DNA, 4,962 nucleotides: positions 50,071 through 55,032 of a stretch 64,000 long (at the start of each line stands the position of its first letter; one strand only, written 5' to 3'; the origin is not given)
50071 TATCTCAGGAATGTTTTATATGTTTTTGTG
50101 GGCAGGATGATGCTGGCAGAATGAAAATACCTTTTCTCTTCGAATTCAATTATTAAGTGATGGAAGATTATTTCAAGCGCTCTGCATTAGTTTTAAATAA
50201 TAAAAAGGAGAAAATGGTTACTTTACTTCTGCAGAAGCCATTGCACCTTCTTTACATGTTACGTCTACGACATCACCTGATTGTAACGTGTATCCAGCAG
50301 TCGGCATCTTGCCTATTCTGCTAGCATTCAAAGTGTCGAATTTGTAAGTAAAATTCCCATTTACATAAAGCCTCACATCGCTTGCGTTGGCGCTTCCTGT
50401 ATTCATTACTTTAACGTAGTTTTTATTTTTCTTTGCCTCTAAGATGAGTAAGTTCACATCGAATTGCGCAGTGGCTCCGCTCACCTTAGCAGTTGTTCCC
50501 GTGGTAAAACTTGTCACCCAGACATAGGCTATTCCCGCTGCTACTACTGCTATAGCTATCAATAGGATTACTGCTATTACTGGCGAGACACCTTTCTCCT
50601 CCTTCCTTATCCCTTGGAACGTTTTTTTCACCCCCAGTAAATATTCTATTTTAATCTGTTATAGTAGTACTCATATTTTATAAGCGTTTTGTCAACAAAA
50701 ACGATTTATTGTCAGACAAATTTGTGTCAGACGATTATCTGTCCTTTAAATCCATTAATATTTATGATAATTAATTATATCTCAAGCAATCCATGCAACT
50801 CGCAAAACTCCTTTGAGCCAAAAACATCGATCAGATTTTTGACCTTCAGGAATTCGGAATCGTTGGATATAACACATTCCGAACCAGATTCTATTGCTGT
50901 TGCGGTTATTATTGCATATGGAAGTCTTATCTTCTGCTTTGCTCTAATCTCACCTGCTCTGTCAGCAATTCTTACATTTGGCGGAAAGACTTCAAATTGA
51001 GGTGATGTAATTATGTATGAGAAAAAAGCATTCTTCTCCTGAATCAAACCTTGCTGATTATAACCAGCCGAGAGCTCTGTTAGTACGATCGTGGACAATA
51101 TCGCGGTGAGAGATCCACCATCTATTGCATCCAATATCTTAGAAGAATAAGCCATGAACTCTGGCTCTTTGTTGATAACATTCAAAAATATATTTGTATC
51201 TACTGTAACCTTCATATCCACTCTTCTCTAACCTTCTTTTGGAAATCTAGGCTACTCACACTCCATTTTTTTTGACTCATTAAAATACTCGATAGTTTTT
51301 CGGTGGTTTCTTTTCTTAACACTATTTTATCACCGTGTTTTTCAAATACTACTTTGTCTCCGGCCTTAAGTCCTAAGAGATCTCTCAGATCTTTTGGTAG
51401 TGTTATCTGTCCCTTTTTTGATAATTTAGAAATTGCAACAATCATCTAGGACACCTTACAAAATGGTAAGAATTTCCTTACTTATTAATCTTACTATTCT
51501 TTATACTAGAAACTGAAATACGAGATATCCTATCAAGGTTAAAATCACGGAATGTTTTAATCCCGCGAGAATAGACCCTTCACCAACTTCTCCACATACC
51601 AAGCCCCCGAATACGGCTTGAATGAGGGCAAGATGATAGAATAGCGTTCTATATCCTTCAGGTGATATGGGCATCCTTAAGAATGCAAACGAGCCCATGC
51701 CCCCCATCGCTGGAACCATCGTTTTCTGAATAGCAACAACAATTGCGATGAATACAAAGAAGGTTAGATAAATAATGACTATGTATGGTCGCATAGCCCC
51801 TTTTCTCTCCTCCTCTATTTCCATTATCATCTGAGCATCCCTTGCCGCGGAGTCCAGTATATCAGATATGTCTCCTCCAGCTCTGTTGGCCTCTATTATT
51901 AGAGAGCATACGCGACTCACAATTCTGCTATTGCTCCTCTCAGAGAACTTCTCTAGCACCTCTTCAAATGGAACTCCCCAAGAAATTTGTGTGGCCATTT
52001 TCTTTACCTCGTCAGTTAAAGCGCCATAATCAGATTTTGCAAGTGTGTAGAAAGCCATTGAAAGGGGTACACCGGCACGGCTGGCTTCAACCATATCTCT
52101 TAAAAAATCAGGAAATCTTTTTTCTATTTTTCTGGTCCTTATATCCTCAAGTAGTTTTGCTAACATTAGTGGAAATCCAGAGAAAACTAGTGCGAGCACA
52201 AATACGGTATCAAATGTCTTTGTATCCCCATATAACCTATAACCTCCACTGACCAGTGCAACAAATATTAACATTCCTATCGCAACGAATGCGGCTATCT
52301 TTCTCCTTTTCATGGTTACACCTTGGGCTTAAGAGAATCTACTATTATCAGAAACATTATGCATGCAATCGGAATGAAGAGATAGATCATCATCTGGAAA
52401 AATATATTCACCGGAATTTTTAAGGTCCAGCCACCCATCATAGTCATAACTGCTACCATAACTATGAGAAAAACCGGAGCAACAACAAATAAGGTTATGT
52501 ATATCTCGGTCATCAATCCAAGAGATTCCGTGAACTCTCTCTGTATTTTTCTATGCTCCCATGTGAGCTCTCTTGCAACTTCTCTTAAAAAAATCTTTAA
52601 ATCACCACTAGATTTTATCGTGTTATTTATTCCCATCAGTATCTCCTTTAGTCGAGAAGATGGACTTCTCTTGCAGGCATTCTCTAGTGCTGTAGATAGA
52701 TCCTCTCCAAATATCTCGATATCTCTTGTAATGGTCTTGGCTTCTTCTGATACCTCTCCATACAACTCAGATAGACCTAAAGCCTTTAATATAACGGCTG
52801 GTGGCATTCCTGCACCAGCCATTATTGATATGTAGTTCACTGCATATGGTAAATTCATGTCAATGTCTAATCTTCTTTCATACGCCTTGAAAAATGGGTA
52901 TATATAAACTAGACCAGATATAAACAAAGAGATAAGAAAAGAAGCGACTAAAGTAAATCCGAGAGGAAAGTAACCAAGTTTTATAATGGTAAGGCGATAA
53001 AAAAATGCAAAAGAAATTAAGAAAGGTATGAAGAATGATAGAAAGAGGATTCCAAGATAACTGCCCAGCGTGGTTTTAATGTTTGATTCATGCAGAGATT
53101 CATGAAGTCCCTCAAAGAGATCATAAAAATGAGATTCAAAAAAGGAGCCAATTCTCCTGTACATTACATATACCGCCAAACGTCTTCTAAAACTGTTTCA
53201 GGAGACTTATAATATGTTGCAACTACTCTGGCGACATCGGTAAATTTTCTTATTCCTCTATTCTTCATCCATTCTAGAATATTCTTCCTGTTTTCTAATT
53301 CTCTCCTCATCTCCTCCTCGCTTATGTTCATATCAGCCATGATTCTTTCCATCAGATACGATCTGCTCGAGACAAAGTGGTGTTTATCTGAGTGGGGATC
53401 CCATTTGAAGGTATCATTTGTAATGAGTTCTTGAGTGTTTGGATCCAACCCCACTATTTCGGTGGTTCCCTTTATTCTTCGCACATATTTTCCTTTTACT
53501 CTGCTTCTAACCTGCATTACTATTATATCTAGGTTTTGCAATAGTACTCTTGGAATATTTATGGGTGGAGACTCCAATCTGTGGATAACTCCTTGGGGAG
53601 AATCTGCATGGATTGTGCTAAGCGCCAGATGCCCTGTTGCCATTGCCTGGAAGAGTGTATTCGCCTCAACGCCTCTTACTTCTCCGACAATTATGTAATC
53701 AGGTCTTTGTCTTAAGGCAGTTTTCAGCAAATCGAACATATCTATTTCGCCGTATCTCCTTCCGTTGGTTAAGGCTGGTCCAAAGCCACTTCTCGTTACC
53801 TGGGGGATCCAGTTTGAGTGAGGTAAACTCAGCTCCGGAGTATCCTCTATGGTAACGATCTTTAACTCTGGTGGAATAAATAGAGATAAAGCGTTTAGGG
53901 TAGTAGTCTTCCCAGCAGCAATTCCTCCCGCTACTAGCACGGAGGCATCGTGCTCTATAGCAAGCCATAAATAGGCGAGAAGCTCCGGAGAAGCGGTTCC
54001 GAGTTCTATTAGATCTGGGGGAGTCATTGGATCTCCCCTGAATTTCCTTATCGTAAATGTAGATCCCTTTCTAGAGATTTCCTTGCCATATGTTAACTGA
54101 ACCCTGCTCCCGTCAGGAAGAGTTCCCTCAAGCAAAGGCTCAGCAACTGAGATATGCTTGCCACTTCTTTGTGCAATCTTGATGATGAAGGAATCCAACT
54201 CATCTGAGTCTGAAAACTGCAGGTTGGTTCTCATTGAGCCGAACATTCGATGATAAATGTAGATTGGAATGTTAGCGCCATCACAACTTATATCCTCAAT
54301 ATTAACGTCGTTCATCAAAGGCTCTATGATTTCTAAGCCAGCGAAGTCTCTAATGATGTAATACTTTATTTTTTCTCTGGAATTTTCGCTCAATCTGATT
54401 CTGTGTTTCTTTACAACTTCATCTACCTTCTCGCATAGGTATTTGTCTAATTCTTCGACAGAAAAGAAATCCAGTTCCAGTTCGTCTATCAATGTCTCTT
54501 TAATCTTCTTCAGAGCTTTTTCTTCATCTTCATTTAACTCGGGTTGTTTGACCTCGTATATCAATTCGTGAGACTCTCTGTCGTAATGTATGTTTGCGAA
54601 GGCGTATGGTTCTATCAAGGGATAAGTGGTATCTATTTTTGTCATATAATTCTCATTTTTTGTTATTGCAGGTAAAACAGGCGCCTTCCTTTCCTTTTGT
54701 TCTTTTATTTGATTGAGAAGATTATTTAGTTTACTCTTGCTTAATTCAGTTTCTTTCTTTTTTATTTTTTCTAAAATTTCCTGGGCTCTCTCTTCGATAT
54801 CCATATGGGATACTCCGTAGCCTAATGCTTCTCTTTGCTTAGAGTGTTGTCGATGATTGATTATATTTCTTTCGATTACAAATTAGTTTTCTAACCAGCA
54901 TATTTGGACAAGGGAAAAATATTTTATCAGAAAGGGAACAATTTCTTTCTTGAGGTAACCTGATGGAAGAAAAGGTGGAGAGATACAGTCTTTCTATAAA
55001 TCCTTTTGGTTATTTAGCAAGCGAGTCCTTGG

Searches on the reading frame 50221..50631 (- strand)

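Call 53: search_protein_families(library=pfam, proteins=[window:50221-50631:-], max_evalue=0.01)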
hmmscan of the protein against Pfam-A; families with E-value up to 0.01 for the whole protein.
window:50221-50631:- (137 aa): 1 family
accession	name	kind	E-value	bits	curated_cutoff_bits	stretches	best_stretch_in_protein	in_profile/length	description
PF07790.16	Pilin_N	-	1.9e-07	32.3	25.2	1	13-64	1-46/78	Archaeal Type IV pilin, N-terminal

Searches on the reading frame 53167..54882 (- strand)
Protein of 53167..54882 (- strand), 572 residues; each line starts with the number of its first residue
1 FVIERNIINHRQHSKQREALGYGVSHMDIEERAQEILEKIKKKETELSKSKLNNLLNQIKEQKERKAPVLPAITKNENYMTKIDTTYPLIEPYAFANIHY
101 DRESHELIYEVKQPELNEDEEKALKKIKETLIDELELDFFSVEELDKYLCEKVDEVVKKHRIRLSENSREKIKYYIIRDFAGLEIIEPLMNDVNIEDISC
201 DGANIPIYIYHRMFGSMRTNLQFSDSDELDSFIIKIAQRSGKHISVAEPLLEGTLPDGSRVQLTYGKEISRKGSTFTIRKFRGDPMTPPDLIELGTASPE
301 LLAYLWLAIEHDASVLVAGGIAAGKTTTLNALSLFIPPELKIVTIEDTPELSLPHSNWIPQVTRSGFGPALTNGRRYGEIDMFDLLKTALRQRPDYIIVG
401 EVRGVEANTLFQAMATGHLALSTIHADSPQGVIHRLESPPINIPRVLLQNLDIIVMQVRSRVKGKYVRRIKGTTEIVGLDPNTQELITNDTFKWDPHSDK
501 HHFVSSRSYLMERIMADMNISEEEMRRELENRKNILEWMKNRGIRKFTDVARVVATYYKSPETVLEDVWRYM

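Call 50: search_protein_families(library=pfam, proteins=[window:53167-54882:-], max_evalue=0.00001)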
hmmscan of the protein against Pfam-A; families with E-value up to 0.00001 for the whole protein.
window:53167-54882:- (572 aa): 1 family
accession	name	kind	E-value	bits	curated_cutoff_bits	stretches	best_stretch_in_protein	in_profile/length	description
PF00437.27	T2SSE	-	4.4e-36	124.8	24.9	1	184-536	6-337/370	Type II/IV secretion system protein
